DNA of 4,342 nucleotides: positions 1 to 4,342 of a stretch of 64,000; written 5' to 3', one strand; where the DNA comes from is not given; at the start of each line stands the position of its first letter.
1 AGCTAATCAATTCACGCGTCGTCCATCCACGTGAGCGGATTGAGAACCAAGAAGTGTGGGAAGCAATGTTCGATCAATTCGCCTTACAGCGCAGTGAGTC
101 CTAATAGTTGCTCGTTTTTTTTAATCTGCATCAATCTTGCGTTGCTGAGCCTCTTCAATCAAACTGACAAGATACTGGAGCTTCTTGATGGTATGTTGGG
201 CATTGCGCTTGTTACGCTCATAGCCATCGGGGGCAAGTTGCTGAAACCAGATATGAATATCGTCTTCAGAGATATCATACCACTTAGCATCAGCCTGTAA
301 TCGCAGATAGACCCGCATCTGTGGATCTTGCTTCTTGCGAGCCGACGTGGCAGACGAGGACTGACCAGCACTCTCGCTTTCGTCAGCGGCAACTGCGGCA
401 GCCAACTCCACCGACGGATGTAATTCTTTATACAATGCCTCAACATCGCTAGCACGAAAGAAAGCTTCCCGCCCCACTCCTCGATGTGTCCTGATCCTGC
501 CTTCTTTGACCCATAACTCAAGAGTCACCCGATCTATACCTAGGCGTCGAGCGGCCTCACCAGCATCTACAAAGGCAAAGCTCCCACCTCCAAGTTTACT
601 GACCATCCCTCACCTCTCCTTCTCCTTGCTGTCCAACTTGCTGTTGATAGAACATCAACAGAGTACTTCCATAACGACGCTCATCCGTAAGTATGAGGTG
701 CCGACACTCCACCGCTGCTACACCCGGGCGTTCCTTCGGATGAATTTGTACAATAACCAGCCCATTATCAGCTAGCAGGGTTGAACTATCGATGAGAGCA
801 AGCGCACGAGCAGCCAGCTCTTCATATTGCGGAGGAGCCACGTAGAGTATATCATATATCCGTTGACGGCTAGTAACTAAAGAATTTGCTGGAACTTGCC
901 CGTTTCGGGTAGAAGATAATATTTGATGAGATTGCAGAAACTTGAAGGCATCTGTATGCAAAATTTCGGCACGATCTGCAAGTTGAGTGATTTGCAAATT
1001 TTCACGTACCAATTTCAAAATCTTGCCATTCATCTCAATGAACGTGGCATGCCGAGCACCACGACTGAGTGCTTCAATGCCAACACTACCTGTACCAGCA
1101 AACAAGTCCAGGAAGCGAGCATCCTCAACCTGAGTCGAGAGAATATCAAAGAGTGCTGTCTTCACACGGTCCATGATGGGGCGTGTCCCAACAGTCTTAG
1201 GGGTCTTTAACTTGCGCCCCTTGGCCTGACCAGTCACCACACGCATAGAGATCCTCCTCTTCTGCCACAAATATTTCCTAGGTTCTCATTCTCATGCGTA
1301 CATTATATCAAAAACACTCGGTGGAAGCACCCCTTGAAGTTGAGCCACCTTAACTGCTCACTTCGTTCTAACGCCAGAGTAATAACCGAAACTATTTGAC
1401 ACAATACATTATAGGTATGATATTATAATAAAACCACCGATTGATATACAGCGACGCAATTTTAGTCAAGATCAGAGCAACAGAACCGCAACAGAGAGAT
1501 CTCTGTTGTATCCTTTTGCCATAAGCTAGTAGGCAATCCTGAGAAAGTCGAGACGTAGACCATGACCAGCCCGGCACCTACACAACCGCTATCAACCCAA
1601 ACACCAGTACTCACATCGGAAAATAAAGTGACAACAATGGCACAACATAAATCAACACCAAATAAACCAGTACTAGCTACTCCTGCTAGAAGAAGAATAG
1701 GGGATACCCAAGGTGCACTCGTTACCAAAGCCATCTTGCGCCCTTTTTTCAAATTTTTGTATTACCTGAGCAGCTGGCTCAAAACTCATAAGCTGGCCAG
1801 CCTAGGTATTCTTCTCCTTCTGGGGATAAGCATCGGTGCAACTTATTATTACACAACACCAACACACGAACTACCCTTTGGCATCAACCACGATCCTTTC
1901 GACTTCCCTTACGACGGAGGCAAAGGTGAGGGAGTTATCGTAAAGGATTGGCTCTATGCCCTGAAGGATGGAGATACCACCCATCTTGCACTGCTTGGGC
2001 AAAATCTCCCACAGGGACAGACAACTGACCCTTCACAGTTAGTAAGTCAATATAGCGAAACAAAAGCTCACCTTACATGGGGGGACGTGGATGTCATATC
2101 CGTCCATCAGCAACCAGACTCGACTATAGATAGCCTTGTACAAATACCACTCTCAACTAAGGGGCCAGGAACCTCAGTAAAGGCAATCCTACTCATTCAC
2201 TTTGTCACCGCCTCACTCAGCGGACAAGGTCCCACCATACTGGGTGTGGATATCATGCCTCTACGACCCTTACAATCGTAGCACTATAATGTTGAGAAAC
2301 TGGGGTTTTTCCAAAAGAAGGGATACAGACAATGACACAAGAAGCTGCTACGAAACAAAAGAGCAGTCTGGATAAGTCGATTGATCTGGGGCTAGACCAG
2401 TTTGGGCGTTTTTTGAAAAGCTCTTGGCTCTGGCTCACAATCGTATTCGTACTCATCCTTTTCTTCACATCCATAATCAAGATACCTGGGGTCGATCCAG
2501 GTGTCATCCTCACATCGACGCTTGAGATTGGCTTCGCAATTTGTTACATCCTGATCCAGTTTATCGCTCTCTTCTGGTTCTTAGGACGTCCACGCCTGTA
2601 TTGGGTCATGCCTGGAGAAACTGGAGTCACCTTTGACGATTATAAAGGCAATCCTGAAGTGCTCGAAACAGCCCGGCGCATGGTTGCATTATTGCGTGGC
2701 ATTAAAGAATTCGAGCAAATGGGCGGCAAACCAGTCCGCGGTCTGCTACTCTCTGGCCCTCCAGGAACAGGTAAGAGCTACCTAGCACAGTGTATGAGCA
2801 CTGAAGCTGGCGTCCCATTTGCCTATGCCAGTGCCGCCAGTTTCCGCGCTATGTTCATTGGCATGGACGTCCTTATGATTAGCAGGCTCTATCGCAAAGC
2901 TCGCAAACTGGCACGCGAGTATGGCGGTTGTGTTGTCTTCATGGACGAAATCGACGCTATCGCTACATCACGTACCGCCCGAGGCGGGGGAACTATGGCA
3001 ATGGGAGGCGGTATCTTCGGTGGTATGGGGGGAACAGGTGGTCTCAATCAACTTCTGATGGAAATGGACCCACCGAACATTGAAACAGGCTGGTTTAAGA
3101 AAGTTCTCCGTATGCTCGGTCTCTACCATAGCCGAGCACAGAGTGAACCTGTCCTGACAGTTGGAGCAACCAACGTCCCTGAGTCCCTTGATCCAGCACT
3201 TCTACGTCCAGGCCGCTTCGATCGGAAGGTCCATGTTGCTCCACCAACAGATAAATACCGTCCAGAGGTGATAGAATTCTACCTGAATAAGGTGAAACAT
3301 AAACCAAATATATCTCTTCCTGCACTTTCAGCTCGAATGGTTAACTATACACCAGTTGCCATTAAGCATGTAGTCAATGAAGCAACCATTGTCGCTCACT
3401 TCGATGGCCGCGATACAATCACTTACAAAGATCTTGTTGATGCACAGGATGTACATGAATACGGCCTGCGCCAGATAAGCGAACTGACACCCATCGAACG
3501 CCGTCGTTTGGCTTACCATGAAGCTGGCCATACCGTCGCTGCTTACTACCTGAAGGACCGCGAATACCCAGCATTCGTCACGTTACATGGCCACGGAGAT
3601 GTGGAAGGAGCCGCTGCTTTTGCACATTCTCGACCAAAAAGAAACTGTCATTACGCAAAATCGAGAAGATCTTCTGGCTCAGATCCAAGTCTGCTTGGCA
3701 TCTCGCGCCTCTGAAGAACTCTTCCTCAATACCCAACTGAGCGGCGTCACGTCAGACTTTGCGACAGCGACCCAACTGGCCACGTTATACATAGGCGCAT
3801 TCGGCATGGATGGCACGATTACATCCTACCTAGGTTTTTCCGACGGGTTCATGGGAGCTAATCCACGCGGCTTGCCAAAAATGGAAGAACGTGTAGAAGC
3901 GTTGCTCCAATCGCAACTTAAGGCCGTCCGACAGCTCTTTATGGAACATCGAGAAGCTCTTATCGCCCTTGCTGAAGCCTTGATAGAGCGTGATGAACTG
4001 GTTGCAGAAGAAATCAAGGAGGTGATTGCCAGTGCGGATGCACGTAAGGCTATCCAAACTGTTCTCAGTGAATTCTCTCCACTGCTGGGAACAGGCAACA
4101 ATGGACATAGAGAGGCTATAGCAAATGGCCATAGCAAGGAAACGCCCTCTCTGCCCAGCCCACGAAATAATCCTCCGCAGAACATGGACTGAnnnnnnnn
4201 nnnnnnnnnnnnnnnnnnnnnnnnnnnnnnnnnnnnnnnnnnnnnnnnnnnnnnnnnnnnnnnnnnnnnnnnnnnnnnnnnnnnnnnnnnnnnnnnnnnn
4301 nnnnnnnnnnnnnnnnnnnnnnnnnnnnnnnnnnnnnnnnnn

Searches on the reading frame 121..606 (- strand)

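Call 27: search_protein_families(library=pfam, proteins=[window:121-606:-], max_evalue=0.001)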
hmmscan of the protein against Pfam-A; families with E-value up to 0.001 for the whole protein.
window:121-606:- (161 aa): 2 families
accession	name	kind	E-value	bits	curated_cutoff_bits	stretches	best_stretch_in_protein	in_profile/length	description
PF12728.13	HTH_17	-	6e-08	33.3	27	1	14-59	3-47/51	Helix-turn-helix domain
PF13411.12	MerR_1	-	0.00014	22.4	21.6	1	16-58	4-46/69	MerR HTH family regulatory protein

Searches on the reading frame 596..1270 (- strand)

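Call 27: search_protein_families(library=pfam, proteins=[window:596-1270:-], max_evalue=0.001)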
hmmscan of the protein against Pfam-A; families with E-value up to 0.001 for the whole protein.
window:596-1270:- (224 aa): 2 families
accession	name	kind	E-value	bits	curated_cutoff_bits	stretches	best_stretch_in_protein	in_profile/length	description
PF03602.21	Cons_hypoth95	-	9e-44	149.7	24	1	9-209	1-182/182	Conserved hypothetical protein 95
PF05175.20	MTS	-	3e-05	24.2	23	1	31-113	14-95/170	Methyltransferase small domain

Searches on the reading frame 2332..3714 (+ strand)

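Call 26: search_protein_families(library=pfam, proteins=[window:2332-3714:+], max_evalue=0.001)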
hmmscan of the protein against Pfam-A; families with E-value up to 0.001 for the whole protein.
window:2332-3714:+ (460 aa): 5 families
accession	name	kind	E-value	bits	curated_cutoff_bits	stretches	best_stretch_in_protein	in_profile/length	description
PF00004.35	AAA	-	8.9e-26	91.3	21.2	1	138-302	1-129/131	ATPase family associated with various cellular activities (AAA)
PF01434.24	Peptidase_M41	-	2.4e-05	24.7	29.9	1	386-431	4-49/191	Peptidase family M41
PF13191.12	AAA_16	-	0.00018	22.5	32.6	0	132-166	22-58/167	AAA ATPase domain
PF07728.20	AAA_5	-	0.00032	21.1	22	1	138-211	2-79/139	AAA domain (dynein-related subfamily)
PF06068.19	TIP49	-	0.00077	19.2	23.8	0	113-170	31-87/347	TIP49 P-loop domain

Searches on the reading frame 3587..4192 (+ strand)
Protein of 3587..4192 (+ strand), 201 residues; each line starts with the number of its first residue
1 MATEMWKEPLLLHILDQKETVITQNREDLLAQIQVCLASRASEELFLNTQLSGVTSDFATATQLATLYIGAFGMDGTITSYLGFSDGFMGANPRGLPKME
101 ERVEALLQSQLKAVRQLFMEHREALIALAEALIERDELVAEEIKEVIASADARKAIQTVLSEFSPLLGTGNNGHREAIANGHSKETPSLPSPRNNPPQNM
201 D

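Call 26: search_protein_families(library=pfam, proteins=[window:3587-4192:+], max_evalue=0.001)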
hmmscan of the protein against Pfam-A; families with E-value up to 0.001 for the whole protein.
window:3587-4192:+ (201 aa): 1 family
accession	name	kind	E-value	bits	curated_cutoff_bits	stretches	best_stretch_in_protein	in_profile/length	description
PF01434.24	Peptidase_M41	-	2.8e-14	53.9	29.9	1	22-146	55-191/191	Peptidase family M41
